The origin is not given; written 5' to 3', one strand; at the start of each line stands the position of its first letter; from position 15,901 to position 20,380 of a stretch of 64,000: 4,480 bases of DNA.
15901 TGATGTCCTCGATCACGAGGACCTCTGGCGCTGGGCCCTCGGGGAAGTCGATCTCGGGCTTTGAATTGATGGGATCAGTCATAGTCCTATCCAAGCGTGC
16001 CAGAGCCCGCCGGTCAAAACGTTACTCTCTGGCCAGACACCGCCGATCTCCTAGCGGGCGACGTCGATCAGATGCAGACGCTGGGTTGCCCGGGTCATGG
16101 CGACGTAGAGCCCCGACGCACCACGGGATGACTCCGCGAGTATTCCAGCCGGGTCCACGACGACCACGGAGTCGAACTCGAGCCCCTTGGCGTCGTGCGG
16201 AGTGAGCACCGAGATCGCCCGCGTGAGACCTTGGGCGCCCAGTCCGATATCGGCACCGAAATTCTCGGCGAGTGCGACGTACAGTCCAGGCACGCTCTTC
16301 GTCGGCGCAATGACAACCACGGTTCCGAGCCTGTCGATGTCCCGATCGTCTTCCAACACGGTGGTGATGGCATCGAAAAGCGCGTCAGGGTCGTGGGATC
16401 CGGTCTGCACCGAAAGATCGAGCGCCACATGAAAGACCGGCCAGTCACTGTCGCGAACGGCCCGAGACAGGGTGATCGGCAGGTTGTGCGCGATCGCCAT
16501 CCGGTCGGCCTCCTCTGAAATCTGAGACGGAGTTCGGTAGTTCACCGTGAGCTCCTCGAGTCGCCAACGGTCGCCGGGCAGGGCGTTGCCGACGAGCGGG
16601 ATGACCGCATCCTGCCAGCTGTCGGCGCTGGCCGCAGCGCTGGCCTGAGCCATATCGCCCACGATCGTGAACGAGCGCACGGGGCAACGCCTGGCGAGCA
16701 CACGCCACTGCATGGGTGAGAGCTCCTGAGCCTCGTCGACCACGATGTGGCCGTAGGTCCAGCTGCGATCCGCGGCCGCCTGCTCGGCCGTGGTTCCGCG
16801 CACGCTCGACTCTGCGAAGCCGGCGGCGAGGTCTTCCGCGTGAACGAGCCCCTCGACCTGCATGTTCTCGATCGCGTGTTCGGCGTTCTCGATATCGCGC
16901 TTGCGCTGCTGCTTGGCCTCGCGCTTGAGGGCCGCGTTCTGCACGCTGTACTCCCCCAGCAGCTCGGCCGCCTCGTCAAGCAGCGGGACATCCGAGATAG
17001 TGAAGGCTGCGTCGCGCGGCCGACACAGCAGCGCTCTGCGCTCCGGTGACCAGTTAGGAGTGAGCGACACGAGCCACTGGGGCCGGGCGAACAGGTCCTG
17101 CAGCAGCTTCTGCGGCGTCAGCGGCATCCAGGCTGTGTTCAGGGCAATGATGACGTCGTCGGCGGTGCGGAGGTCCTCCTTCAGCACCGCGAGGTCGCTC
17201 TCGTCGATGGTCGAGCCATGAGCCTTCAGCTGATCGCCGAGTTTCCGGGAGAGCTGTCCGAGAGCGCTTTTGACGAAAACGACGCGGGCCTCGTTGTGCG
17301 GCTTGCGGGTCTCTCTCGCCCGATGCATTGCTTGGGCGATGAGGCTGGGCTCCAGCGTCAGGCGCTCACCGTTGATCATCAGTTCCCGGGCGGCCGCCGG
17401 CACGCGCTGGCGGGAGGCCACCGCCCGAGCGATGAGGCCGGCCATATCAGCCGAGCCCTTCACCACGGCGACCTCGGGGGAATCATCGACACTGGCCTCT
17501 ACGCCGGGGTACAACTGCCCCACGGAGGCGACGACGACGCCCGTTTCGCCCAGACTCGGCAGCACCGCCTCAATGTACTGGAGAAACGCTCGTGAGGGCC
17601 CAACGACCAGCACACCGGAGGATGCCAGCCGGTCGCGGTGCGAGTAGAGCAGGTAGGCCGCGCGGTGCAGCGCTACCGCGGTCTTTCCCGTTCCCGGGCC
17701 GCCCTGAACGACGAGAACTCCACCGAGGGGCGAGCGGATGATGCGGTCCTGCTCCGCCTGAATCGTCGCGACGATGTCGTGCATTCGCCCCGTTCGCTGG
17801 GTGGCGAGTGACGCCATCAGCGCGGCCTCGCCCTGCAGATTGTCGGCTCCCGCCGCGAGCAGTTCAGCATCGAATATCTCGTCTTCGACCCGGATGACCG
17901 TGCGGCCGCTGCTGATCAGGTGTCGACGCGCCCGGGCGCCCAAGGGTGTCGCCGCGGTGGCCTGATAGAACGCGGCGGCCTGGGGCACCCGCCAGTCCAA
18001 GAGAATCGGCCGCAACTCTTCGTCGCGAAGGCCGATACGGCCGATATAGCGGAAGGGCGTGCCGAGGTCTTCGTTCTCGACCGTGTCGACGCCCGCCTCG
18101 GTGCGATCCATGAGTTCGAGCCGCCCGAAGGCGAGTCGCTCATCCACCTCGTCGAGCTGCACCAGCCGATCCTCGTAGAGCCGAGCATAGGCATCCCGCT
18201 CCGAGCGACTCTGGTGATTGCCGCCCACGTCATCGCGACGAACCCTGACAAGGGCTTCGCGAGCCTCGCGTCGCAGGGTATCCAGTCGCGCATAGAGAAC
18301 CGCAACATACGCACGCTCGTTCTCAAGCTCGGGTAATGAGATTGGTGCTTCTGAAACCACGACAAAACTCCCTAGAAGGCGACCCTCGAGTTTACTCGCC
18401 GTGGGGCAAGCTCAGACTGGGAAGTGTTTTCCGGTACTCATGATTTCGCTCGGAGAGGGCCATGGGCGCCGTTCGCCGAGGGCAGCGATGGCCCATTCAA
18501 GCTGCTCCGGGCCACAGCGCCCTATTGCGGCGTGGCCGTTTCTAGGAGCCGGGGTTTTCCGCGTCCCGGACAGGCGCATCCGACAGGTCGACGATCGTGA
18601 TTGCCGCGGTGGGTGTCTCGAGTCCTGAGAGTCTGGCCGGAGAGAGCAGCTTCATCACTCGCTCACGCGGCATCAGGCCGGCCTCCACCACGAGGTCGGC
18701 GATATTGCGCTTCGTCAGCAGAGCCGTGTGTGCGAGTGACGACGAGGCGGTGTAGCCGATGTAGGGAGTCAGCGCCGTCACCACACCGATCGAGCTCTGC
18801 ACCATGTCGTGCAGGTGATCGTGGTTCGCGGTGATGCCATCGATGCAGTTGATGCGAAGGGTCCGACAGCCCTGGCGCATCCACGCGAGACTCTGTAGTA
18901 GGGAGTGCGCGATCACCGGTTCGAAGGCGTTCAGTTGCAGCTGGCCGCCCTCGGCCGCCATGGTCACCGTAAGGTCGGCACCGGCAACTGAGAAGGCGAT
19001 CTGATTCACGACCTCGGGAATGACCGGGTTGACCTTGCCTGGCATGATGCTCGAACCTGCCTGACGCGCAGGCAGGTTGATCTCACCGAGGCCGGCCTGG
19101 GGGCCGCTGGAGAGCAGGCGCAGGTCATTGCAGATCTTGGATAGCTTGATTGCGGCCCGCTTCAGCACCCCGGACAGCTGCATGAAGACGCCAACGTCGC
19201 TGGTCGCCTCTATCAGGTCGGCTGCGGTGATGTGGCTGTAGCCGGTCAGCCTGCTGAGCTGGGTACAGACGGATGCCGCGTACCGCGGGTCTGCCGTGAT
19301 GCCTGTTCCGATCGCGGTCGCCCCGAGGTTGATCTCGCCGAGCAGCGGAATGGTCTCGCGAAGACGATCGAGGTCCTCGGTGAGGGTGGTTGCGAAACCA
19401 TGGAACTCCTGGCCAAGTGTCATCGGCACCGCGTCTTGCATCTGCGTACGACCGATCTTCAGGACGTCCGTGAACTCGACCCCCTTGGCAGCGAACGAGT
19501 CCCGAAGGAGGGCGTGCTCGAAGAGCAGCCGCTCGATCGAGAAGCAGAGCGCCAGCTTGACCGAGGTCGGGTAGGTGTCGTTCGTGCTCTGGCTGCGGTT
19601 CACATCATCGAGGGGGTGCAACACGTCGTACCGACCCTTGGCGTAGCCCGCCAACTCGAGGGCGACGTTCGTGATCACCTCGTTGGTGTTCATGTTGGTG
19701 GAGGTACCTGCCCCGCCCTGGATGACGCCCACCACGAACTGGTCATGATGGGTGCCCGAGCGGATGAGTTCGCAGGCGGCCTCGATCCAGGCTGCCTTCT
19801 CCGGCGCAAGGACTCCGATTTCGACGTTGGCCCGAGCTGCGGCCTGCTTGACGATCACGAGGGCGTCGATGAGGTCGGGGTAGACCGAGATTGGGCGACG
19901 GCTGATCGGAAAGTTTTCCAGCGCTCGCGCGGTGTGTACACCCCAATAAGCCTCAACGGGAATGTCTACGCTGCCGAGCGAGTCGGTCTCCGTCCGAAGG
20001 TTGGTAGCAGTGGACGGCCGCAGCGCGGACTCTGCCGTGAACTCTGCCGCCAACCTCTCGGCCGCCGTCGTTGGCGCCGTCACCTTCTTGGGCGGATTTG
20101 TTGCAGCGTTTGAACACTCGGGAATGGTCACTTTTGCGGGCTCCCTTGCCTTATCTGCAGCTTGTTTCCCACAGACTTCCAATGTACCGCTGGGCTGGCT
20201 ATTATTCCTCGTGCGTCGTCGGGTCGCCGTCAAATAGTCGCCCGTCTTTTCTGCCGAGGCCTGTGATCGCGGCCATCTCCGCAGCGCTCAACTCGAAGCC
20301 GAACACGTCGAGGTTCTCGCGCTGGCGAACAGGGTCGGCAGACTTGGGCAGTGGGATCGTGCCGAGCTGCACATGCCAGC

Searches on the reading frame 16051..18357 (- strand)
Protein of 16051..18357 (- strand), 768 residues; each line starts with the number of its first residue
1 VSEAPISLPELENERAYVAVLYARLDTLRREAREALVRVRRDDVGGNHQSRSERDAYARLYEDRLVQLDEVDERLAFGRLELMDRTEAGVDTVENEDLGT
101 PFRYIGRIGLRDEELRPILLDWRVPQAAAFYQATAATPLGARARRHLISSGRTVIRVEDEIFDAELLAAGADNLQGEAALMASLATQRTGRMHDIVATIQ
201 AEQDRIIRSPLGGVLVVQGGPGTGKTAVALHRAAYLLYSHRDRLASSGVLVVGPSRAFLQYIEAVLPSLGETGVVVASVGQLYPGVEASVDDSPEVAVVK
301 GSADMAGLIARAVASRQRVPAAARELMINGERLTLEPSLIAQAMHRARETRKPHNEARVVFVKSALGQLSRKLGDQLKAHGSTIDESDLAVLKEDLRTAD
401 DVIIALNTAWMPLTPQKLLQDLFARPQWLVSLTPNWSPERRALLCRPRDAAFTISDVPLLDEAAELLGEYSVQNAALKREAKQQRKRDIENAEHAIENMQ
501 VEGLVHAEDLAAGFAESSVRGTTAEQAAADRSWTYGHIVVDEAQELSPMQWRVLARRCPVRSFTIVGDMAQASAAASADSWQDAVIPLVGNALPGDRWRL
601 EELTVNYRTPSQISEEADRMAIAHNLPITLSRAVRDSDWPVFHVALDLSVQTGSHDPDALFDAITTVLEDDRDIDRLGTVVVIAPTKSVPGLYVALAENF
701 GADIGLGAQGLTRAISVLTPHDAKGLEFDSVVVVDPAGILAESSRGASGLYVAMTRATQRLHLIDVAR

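Call 62: search_protein_families(library=pfam, proteins=[window:16051-18357:-], max_evalue=0.00001)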
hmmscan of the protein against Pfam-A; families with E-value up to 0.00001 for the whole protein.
window:16051-18357:- (768 aa): 5 families
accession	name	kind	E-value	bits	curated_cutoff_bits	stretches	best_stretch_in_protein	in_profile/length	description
PF00580.27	UvrD-helicase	-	1.2e-14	55.1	23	1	469-572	147-251/271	UvrD/REP helicase N-terminal domain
PF01443.25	Viral_helicase1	-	3.6e-10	40.5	21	0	714-764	178-227/228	Viral superfamily 1 RNA helicase core domain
PF13245.12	AAA_19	-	3.4e-09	37.4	25.1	0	519-572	81-129/134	AAA domain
PF13538.12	UvrD_C_2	-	5.9e-08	32.9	27.4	1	716-764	3-52/52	UvrD-like helicase C-terminal domain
PF13361.12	UvrD_C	-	5.8e-07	29.7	25.6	1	713-764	285-346/350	UvrD-like helicase C-terminal domain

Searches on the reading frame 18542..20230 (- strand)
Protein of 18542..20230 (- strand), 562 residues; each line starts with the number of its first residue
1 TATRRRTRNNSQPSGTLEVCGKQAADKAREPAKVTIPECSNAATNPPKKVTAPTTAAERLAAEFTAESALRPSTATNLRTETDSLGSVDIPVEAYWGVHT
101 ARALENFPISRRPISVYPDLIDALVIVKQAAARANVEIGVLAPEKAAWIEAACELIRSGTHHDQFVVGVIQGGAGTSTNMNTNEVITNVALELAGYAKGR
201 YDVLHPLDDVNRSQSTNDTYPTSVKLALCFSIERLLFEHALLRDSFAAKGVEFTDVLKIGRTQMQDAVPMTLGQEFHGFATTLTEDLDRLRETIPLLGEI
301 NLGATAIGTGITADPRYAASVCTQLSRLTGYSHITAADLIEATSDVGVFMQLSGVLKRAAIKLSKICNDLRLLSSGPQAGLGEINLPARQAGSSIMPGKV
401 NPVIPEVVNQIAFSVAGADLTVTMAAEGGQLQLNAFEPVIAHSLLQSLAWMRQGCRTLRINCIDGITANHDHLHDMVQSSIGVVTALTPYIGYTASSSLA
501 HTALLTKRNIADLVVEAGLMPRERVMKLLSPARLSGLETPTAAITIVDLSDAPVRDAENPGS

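Call 62: search_protein_families(library=pfam, proteins=[window:18542-20230:-], max_evalue=0.00001)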
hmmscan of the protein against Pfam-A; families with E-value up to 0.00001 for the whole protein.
window:18542-20230:- (562 aa): 2 families
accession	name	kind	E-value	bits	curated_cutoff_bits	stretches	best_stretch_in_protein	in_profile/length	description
PF00206.25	Lyase_1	-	1.4e-88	297.8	27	1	87-417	2-312/312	Lyase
PF10415.14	FumaraseC_C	-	1.8e-13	51.1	32.5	1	484-534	2-52/54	Fumarase C C-terminus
